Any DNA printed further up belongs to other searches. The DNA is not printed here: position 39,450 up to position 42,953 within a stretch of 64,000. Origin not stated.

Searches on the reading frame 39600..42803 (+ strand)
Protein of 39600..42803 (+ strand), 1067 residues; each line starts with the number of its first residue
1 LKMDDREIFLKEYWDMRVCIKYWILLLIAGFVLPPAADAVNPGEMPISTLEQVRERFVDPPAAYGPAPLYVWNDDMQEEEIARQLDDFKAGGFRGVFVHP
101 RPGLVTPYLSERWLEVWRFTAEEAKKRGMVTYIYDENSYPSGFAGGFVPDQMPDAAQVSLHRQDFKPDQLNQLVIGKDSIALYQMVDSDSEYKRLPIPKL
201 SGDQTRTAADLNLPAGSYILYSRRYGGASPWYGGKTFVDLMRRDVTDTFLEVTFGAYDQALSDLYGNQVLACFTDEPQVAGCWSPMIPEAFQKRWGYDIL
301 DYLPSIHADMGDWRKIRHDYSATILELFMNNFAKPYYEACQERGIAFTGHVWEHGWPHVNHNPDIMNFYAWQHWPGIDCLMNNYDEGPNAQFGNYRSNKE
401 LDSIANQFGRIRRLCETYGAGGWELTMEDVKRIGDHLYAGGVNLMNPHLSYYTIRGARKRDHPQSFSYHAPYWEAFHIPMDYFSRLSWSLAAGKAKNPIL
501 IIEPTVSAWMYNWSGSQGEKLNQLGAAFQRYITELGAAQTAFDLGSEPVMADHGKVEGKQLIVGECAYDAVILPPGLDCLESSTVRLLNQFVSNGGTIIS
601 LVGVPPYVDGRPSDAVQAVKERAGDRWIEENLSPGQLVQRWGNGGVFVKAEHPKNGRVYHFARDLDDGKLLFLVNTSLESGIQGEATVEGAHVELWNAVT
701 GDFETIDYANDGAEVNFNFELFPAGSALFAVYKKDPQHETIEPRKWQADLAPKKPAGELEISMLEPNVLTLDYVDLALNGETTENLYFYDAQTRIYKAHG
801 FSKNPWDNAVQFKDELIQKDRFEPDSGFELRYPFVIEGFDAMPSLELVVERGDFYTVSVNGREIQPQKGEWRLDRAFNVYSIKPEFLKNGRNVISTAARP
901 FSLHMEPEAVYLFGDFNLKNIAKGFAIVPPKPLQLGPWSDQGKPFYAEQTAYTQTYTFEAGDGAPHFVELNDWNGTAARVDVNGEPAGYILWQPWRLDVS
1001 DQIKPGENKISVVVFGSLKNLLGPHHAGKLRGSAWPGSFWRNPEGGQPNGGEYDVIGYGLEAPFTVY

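Call 5: search_protein_families(library=pfam, proteins=[window:39600-42803:+])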
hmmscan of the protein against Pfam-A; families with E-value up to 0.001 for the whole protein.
window:39600-42803:+ (1067 aa): 1 family
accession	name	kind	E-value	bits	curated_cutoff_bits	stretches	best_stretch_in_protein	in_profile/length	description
PF17132.9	Glyco_hydro_106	-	1.1e-19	70.9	29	1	238-709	268-742/743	alpha-L-rhamnosidase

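Call 6: search_protein_families(library=ncbifam, proteins=[window:39600-42803:+])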
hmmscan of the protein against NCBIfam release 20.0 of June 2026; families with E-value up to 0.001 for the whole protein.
window:39600-42803:+ (1067 aa): 2 families
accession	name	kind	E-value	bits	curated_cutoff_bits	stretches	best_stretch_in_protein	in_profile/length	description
NF049897.1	AlphaRhamBT4145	equivalog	5.4e-21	74.3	1300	2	77-346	26-306/897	alpha-L-rhamnosidase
NF045579.1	rhamnoside_JR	domain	1.2e-07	31.9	50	1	939-1020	31-114/123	glycosylhydrolase-like jelly roll fold domain-containing protein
